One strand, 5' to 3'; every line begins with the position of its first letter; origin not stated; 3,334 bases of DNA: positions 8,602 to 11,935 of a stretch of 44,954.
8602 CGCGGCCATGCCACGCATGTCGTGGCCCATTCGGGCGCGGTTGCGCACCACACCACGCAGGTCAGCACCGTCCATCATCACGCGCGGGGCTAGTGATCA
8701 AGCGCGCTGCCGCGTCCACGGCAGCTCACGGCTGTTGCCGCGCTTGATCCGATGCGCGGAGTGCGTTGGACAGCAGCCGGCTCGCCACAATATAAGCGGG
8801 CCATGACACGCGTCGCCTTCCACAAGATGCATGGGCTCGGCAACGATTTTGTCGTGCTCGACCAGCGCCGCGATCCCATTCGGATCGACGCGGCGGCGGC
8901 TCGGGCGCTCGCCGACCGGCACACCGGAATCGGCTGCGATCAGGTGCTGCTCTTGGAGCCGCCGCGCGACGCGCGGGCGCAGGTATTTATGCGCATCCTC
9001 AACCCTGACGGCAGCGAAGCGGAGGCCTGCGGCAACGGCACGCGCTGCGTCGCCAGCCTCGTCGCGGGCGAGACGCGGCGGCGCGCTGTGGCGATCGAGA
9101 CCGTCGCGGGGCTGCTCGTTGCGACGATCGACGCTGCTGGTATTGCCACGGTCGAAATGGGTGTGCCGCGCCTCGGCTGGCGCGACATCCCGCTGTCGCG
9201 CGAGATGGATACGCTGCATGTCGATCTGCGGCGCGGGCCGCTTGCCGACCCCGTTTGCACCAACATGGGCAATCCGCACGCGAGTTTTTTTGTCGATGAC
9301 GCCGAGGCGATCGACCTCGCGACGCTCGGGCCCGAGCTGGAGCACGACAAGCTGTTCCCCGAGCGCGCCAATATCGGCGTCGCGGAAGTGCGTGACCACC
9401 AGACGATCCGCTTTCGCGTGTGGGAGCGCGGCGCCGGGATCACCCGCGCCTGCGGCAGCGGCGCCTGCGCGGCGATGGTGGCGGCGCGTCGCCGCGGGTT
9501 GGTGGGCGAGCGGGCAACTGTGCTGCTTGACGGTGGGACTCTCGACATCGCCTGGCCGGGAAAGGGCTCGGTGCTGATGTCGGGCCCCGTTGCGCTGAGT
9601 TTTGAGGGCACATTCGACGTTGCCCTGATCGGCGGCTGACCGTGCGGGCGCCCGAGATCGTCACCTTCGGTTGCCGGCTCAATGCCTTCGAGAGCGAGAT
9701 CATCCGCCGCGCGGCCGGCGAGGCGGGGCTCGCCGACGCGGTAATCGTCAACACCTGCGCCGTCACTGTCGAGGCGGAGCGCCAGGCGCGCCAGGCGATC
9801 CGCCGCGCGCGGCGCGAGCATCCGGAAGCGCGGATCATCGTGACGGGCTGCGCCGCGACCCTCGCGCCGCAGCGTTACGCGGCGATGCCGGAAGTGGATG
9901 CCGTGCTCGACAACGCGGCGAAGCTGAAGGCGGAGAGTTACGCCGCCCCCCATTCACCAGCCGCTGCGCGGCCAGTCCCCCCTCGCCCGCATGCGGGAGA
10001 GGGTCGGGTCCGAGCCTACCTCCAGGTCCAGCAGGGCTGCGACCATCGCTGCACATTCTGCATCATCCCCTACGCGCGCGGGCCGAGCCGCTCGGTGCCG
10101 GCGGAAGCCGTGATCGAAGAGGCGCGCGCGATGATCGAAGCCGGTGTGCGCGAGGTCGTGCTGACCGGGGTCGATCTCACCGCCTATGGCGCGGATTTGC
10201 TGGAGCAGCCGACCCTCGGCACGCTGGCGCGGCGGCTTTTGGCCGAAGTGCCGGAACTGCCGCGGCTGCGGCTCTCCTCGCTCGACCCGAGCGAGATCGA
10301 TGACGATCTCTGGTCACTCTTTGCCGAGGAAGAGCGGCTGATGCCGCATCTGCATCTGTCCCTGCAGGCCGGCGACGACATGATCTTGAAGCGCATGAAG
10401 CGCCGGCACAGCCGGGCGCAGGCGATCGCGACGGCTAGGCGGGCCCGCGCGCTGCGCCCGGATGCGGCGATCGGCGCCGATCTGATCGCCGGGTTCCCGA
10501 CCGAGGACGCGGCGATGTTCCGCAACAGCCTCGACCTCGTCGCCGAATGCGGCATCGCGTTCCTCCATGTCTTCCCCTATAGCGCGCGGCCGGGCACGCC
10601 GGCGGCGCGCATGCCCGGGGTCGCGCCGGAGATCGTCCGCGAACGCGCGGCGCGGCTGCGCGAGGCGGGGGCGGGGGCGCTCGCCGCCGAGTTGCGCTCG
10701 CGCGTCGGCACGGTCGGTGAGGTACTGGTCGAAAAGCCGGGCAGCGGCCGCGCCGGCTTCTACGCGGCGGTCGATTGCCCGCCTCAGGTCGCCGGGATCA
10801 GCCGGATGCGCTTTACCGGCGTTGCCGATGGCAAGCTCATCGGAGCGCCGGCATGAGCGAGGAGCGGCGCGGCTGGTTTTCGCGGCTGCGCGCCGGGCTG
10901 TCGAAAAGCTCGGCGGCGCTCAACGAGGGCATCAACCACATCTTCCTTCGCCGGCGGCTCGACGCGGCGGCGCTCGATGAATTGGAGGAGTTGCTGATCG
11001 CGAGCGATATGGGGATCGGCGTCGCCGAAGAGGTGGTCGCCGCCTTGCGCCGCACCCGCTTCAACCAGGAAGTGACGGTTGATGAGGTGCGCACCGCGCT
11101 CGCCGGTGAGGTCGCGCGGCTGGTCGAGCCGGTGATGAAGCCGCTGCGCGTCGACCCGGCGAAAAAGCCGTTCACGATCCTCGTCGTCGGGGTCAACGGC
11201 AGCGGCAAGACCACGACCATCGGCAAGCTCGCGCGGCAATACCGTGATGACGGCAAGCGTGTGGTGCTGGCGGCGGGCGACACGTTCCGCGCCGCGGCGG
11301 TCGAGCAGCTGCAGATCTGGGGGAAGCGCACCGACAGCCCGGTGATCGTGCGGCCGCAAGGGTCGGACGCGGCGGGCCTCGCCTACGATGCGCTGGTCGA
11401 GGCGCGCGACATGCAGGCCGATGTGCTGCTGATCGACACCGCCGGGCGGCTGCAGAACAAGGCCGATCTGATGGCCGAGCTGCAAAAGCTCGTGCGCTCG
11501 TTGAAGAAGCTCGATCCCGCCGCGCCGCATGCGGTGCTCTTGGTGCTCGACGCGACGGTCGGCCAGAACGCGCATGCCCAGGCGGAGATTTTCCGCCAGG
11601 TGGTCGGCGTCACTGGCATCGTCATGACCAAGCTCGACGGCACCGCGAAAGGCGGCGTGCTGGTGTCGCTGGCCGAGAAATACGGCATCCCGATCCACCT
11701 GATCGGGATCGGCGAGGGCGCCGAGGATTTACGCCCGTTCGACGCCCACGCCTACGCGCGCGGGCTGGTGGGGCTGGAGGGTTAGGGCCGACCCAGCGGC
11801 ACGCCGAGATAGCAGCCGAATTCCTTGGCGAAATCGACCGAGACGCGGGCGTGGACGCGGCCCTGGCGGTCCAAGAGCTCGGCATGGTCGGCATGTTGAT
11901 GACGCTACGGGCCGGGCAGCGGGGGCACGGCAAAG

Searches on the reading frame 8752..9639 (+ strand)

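Call 26: search_protein_families(library=pfam, proteins=[window:8752-9639:+], max_evalue=0.00001)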
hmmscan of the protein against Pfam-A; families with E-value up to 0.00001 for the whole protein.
window:8752-9639:+ (295 aa): 1 family
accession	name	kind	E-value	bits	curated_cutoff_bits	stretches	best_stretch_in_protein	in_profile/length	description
PF01678.24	DAP_epimerase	-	2.1e-55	186.4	34.7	2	169-280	2-118/121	Diaminopimelate epimerase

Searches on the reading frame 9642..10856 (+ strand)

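Call 26: search_protein_families(library=pfam, proteins=[window:9642-10856:+], max_evalue=0.00001)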
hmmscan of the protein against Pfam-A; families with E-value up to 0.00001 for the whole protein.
window:9642-10856:+ (404 aa): 2 families
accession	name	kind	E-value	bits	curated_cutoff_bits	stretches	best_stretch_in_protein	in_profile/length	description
PF04055.27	Radical_SAM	-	1.9e-23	83.9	29.5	1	128-299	2-165/166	Radical SAM superfamily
PF00919.26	UPF0004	-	9.2e-17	61.3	27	1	6-89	4-97/98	Uncharacterized protein family UPF0004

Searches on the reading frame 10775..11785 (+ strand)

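Call 26: search_protein_families(library=pfam, proteins=[window:10775-11785:+], max_evalue=0.00001)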
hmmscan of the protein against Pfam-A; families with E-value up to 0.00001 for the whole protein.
window:10775-11785:+ (336 aa): 5 families
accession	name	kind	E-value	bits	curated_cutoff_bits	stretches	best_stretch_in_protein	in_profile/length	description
PF00448.28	SRP54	-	1.4e-69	234.1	22.7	1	133-332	2-195/196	SRP54-type protein, GTPase domain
PF13401.12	AAA_22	-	3.7e-09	37.4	27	1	135-242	8-110/130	AAA domain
PF02881.24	SRP54_N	-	1.2e-08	35.5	22.4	1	50-110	2-72/75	SRP54-type protein, helical bundle domain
PF13207.12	AAA_17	-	8.4e-07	29.8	27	1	138-244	1-98/136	AAA domain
PF13604.12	AAA_30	-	5.3e-06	26.7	27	1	135-229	21-103/191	AAA domain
